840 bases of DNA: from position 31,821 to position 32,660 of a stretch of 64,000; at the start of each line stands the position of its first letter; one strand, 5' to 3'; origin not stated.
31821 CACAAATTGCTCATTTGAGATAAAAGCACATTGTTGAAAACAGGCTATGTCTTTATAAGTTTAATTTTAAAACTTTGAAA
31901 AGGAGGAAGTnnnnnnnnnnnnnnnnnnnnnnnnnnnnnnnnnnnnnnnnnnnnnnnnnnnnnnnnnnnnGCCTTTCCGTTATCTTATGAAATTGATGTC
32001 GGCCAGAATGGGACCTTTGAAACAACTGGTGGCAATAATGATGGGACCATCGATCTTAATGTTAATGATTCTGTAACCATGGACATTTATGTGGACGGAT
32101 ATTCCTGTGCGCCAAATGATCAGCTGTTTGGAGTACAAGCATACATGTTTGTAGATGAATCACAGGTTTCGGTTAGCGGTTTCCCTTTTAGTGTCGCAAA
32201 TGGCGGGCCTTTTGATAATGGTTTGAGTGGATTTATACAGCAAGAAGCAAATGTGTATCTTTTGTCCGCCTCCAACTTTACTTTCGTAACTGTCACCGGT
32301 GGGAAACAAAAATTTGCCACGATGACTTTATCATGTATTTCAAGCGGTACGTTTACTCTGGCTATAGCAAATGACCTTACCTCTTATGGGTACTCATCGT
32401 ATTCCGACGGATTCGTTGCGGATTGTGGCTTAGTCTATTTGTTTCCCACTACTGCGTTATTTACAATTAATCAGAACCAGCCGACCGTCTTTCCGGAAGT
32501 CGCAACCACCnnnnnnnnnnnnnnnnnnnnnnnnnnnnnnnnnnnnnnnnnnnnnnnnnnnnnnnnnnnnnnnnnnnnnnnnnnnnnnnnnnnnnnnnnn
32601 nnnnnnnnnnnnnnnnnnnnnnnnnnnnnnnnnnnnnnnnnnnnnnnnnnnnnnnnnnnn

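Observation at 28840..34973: Second locus of secreted Cys-rich modular proteins sharing a novel-looking N-terminal domain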

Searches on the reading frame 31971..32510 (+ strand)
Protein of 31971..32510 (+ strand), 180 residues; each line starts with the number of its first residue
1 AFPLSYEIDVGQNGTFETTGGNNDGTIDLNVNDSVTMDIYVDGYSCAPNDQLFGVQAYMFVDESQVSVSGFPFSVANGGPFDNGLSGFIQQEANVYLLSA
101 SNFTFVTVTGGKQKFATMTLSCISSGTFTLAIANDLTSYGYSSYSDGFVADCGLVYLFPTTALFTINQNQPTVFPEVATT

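Call 11: search_solved_structures(query=A1, max_evalue=10, show_alignments=2)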
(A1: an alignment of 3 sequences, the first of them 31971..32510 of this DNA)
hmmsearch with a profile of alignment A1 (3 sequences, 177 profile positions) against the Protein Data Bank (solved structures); distinct sequences matched with E-value up to 10: 0.

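Call 15: search_protein_representatives(alignment_id=A1)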
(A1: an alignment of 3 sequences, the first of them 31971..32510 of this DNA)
Query: 3 sequences, 177 profile positions. Proteins with E-value up to 0.001 (for the whole library): 88; up to 1e-10: 54; up to 1e-30: 30. The best 88 are listed.
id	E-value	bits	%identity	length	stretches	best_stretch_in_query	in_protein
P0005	5.6e-115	397.4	-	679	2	3-169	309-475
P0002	7.8e-67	240.6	-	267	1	1-177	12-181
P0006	3.2e-63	228.8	-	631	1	1-177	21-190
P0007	2.3e-61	222.8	-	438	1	3-175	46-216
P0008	4.2e-49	182.8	-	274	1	3-175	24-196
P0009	1.7e-48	180.9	-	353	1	1-167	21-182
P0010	2.3e-46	173.9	-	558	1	2-163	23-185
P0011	6.6e-46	172.4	-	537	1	2-165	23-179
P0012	7.7e-45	168.9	-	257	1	1-164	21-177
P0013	3.7e-43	163.5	-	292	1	3-165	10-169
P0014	5.3e-42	159.7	-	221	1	2-169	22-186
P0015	5.6e-42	159.6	-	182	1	3-165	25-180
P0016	3.4e-41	157.1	-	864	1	3-174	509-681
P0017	8.0e-40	152.6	-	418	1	1-169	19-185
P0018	9.6e-39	149.1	-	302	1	2-175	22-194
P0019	1.2e-38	148.8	-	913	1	6-168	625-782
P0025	1.3e-34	135.6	-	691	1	1-162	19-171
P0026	1.8e-34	135.2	-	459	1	1-165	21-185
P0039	7.9e-21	90.7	-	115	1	1-104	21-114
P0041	1.1e-20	90.3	-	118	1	1-102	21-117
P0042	3.5e-20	88.6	-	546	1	6-135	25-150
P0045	5.7e-17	78.2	-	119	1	3-99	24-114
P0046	2.1e-15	73.1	-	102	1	2-75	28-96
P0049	2.3e-13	66.4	-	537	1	8-169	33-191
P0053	6.2e-11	58.5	-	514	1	6-128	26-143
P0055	7.6e-11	58.2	-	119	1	1-103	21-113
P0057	2.1e-10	56.8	-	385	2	14-141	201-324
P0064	7.2e-08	48.5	-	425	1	24-132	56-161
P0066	1.7e-07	47.3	-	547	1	8-136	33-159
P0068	2.8e-07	46.6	-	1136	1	5-137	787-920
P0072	1.7e-06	44.1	-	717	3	7-75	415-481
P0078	1.6e-05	40.9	-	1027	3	65-131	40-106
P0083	2.1e-04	37.3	-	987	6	3-74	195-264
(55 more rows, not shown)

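Call 20: search_protein_families(library=pfam, proteins=[P0042, P0049, P0053, P0057, P0064, P0066, P0068, P0072, P0078, P0083], max_evalue=0.01)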
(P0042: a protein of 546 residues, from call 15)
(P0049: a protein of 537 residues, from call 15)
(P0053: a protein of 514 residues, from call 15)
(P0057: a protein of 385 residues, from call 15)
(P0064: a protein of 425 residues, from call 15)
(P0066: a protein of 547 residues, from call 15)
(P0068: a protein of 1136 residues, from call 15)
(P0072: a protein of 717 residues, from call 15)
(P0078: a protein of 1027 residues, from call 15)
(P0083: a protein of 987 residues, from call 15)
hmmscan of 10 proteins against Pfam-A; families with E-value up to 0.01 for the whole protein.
P0042 (546 aa): 0 families

P0049 (537 aa): 0 families

P0053 (514 aa): 0 families

P0057 (385 aa): 1 family
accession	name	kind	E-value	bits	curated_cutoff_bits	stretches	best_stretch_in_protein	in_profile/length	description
PF00963.24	Cohesin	-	6.4e-09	36.6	24.1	1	53-154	11-115/139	Cohesin domain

P0064 (425 aa): 1 family
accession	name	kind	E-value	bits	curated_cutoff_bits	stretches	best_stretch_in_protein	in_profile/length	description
PF00963.24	Cohesin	-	0.0038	17.9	24.1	1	60-103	9-53/139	Cohesin domain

P0066 (547 aa): 0 families

P0068 (1136 aa): 4 families
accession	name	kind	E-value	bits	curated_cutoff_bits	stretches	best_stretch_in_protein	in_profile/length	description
PF13385.13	Laminin_G_3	-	3.4e-18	66.7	27.6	1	72-228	1-151/151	Concanavalin A-like lectin/glucanases superfamily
PF02412.23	TSP_3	-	1.1e-16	60.7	25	3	667-688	15-36/36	Thrombospondin type 3 repeat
PF07953.20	Toxin_R_bind_N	-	3e-10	40.6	23.8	1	38-222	2-191/191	Clostridium neurotoxin, N-terminal receptor binding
PF17164.10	DUF5122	-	5.1e-05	23.9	27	0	471-502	2-32/36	Domain of unknown function (DUF5122) beta-propeller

P0072 (717 aa): 3 families
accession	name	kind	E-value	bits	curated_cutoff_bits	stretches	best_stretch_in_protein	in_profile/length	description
PF00963.24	Cohesin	-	1.1e-10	42.3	24.1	1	439-481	12-53/139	Cohesin domain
PF01656.29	CbiA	-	0.0032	17.9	25.4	0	20-51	18-49/125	CobQ/CobB/MinD/ParA nucleotide binding domain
PF04694.17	Corona_3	-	0.0095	16.7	27.1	0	445-462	7-24/59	Coronavirus ORF3 protein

P0078 (1027 aa): 16 families
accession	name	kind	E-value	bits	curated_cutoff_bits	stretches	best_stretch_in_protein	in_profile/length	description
PF08811.16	DUF1800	-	2e-68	231.9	26.1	1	555-1023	1-417/419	Protein of unknown function (DUF1800)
PF22073.2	Cep192_D4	-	2.3e-36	124.8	35.5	3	174-258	4-95/112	Cep192 domain 4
PF22544.2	HYDIN_VesB_CFA65-like_Ig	-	3.9e-34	117.3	25.5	3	276-362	2-88/100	HYDIN/CFA65/VesB-like, Ig-like domain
PF15780.11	ASH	-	1.5e-32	112.1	27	4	178-259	11-92/98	Abnormal spindle-like microcephaly-assoc'd, ASPM-SPD-2-Hydin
PF07610.17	DUF1573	-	9.5e-25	86.9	26.1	3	73-158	3-87/98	Protein of unknown function (DUF1573)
PF12371.14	TMEM131_like_N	-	1.6e-17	63.9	28.8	3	278-358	2-82/84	Transmembrane protein 131-like N-terminal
PF22066.2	Cep192_D8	-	7.4e-13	49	33.5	0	180-268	12-98/101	Cep192 domain 8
PF24798.1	Ig-CFAP74_4th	-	7.1e-12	45.8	28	0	74-153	2-80/95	CFAP74 forth Ig-like domain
PF24507.1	Ig_CFAP65_4th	-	1.7e-10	41.6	27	0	3-52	14-63/76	CFAP65, fourth Ig-like domain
PF25249.1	Ig_CFAP65_7th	-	4.2e-09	36.7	28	0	181-260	9-88/120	CFAP65, seventh Ig-like domain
PF24771.2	Ig_CFAP74_1st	-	6.5e-09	36.5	29.2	0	222-264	51-93/97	CFAP74 first Ig-like domain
PF01833.30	TIG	-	5.3e-06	26.8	20.9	1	460-537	1-78/84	IPT/TIG domain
PF22067.2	Cep192_D3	-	8.9e-06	26.2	27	0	188-246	15-72/99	Cep192 domain 3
PF25248.1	Ig_CFAP65_8th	-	4.2e-05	23.7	25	0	275-339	2-71/128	CFAP65, eight Ig-like domain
PF23643.1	TRAPPC13_C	-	0.00026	21.5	27.9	0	195-249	12-69/95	Trafficking protein particle complex subunit 13, C-terminal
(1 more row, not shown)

P0083 (987 aa): 21 families
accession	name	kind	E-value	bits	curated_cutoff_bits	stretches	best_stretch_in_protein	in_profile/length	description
PF07705.17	CARDB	-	8.2e-28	97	22.7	6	488-576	4-82/101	CARDB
PF22352.2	K319L-like_PKD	-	8.7e-18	64.6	27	1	817-901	1-84/84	K319L-like, PKD domain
PF00207.28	A2M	-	4e-16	59.1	21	0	493-524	60-91/92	Alpha-2-macroglobulin family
PF03061.28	4HBT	-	3.2e-11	43.8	20.6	0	498-531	43-76/79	Thioesterase superfamily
PF17963.7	Big_9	-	3.9e-10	40.9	23.6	1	810-900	1-89/89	Bacterial Ig domain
PF16116.10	DUF4832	-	4.1e-09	37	29.2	0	490-572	109-192/216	Domain of unknown function (DUF4832)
PF07233.18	DUF1425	-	4.1e-09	36.7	28.3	0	712-775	17-79/96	Protein of unknown function (DUF1425)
PF12988.13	TraQ_transposon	-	1.1e-08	35.6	27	0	160-218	29-89/133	TraQ conjugal transfer protein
PF17803.7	Cadherin_4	-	1.6e-06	29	25.1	1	800-863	1-66/71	Bacterial cadherin-like domain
PF07919.17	Gryzun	-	1.9e-06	27.4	26.7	0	592-709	188-294/588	Gryzun, putative trafficking through Golgi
PF11896.14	GlgE_dom_N_S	-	2.1e-06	28.6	25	0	603-639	16-49/179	Alpha-1,4-glucan:maltose-1-phosphate maltosyltransferase, domain N/S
PF21027.3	Sde0182_C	-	3.4e-06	28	27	1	829-888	2-68/83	Cellulose-binding protein Sde0182, C-terminal domain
PF07760.16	DUF1616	-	4.9e-06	26.4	31.6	0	603-664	200-264/307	Protein of unknown function (DUF1616)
PF18911.6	PKD_4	-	7.5e-06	26.3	27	1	810-901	1-85/85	PKD domain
PF13501.12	SoxY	-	3e-05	24.6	28.4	0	601-637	18-54/112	Sulfur oxidation protein SoxY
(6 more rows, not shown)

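Call 21: search_protein_families(library=pfam, proteins=[P0005, P0006, P0007, P0010, P0011, P0016, P0019, P0025, P0026, P0017], max_evalue=0.01)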
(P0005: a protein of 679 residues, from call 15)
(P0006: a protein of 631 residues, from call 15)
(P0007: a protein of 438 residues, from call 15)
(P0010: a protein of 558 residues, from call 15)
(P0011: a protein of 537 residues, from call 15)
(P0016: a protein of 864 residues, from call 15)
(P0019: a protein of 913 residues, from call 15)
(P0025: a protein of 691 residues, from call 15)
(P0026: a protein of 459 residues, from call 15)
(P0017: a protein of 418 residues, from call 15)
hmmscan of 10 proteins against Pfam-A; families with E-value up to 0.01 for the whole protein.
P0005 (679 aa): 1 family
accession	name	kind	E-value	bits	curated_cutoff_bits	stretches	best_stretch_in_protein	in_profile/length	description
PF00526.23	Dicty_CTDC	-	2.5e-05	24.4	27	1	479-500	1-21/24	Dictyostelium (slime mold) repeat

P0006 (631 aa): 0 families

P0007 (438 aa): 1 family
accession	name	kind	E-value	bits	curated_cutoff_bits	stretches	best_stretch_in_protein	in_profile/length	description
PF00404.24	Dockerin_1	-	0.00052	20.6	22.9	1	17-60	2-45/57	Dockerin type I domain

P0010 (558 aa): 2 families
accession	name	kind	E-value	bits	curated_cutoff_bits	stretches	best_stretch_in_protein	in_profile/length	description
PF02368.24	Big_2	-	0.00016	22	22.8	0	421-470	5-54/79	Bacterial Ig-like domain (group 2)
PF13927.12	Ig_3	-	0.0003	21.7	30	0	422-477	5-54/78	Immunoglobulin domain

P0011 (537 aa): 0 families

P0016 (864 aa): 5 families
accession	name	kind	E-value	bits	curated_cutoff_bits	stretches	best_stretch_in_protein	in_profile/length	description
PF02868.21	Peptidase_M4_C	-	3.2e-34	118.6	24.4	1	211-374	1-165/165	Thermolysin metallopeptidase, alpha-helical domain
PF01447.24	Peptidase_M4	-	3.1e-15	57.3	22.4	1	134-208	68-145/145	Thermolysin metallopeptidase, catalytic domain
PF23759.1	GBD_T9SS_assoc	-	2.4e-11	44.4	27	1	399-501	19-115/116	Galactose binding domain-like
PF00404.24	Dockerin_1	-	5.1e-09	36.6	22.9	1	803-855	2-56/57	Dockerin type I domain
PF02412.23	TSP_3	-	0.00032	20.8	25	1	762-784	14-36/36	Thrombospondin type 3 repeat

P0019 (913 aa): 3 families
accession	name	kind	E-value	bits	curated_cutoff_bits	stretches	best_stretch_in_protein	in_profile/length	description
PF07603.17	Lcl_C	-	9.2e-67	223.1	34.9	2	253-364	1-117/117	Lcl C-terminal domain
PF02412.23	TSP_3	-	1.2e-24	86.1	25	3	504-546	1-36/36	Thrombospondin type 3 repeat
PF00404.24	Dockerin_1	-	0.00035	21.1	22.9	1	851-902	1-54/57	Dockerin type I domain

P0025 (691 aa): 2 families
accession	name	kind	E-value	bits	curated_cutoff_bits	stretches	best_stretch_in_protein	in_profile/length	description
PF07603.17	Lcl_C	-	1.9e-52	177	34.9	2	371-487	2-117/117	Lcl C-terminal domain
PF00404.24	Dockerin_1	-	0.00012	22.6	22.9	1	254-305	1-52/57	Dockerin type I domain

P0026 (459 aa): 2 families
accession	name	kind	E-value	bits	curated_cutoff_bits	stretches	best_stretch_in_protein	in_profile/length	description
PF02412.23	TSP_3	-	0.0013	18.8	25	1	278-302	15-36/36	Thrombospondin type 3 repeat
PF00963.24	Cohesin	-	0.0018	18.9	24.1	1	46-111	9-71/139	Cohesin domain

P0017 (418 aa): 2 families
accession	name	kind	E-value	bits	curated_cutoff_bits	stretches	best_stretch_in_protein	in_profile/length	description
PF00404.24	Dockerin_1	-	5.8e-05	23.7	22.9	1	357-408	1-54/57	Dockerin type I domain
PF02412.23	TSP_3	-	0.00094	19.3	25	1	286-304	15-33/36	Thrombospondin type 3 repeat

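Call 27: find_related_loci(query=A1, collection=genome_contigs, flank=6000)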
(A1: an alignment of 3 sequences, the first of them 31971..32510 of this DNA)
Query A1 (180 aa) in genome_contigs; peptide patterns used: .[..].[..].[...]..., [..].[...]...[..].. (x = any residue, [..] = any of these).
21 stretches matched a pattern, but none encodes a relative of the query by tblastn (E <= 1e-3).

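Call 59: search_solved_structures(query=P0057, max_evalue=1, show_alignments=1)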
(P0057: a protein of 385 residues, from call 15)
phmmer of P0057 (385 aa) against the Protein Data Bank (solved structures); distinct sequences matched with E-value up to 1: 7.
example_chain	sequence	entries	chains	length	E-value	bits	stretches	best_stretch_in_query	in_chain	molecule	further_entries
1anu_A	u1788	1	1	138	0.011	17.9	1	215-281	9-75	COHESIN-2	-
2ccl_A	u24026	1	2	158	0.015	17.4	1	215-280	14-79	CELLULOSOMAL SCAFFOLDING PROTEIN A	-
1ohz_A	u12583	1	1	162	0.015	17.4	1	215-279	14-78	CELLULOSOMAL SCAFFOLDING PROTEIN A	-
1aoh_A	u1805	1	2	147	0.17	13.9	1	213-272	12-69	Cellulosomal-scaffolding protein A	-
7q2w_DDD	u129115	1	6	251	0.67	12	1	88-183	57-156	Uridine phosphorylase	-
4r2w_A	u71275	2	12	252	0.94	11.5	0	88-183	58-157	Uridine phosphorylase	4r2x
4yjk_D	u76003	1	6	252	0.95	11.5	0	88-183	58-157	Uridine phosphorylase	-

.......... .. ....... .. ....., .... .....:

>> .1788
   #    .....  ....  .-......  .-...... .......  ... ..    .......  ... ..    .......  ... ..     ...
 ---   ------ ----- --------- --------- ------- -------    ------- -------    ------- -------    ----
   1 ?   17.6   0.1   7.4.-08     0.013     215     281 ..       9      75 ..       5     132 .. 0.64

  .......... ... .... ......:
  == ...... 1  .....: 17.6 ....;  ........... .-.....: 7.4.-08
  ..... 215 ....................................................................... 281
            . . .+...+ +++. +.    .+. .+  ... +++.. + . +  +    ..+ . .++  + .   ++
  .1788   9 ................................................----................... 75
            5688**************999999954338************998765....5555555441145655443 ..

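Call 67: find_encoding_contigs(protein=P0005, flank=6000, max_places=4)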
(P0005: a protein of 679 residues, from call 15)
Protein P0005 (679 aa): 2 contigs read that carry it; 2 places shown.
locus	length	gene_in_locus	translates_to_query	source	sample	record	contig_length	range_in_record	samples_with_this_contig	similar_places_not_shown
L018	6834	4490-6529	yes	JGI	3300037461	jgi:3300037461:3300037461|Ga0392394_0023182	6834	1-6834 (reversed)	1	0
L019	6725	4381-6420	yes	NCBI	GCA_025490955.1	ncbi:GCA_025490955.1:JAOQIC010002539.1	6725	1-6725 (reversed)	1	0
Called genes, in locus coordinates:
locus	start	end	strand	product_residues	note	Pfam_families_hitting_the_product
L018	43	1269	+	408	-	PF00593:TonB_dep_Rec_b-barrel, PF14905:OMP_b-brl_3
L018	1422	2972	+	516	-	PF28492:Beta_helix_4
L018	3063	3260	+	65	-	-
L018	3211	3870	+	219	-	-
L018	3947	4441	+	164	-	-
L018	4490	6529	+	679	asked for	-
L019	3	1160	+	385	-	?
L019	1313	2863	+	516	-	PF28492:Beta_helix_4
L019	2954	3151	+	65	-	-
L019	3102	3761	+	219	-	-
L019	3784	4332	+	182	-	-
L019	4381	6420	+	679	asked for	-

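Call 96: find_encoding_contigs(protein=P0045, flank=2500, max_places=4)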
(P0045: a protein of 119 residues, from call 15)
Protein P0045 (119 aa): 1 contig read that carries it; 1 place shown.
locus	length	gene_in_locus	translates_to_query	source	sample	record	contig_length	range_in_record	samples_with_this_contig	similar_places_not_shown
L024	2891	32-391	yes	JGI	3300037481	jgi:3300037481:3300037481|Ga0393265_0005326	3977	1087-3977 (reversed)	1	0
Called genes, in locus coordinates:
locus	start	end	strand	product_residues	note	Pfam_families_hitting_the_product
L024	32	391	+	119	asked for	-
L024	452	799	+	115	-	PF00404:Dockerin_1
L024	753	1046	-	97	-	-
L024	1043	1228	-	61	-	-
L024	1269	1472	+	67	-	-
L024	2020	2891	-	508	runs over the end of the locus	-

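Call 99: find_encoding_contigs(protein=P0055, flank=1500, max_places=2)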
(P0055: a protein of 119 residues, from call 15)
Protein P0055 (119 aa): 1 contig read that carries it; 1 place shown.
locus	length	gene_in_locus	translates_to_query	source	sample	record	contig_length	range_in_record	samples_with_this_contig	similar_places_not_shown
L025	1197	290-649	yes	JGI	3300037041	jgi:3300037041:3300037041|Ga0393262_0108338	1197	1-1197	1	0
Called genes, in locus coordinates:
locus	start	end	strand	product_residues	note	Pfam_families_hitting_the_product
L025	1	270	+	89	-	?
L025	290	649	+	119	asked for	-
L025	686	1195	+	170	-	?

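Call 100: find_encoding_contigs(protein=P0039, flank=1500, max_places=2)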
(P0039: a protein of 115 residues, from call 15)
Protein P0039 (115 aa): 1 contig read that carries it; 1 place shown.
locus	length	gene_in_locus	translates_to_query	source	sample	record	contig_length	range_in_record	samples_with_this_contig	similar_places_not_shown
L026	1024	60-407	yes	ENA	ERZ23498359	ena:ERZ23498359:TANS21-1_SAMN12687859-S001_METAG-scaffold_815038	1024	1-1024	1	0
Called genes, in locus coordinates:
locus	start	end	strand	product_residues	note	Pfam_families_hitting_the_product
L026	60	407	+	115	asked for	-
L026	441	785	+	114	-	PF00404:Dockerin_1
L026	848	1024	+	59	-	?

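Call 104: find_encoding_contigs(protein=P0046, flank=1500, max_places=2)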
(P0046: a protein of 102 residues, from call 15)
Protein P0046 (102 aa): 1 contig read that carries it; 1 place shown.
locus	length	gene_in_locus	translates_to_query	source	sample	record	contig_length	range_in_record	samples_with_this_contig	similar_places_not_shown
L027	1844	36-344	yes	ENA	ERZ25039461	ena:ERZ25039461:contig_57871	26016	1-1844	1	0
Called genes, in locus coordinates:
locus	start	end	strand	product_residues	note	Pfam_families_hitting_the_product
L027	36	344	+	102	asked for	-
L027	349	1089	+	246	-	-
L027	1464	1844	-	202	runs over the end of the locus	-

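Call 105: find_encoding_contigs(protein=P0041, flank=1500, max_places=2)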
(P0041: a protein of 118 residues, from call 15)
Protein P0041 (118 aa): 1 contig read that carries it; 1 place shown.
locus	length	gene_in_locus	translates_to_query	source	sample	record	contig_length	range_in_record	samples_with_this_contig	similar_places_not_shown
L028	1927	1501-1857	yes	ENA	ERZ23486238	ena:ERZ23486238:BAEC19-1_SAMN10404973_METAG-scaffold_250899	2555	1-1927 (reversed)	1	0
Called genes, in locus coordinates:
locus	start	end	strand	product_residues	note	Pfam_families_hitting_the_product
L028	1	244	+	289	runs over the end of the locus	?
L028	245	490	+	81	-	-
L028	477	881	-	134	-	PF15919:HicB_lk_antitox, PF15970:HicB-like_2, PF01402:RHH_1 (weak), PF07878:RHH_5 (weak)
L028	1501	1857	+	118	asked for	-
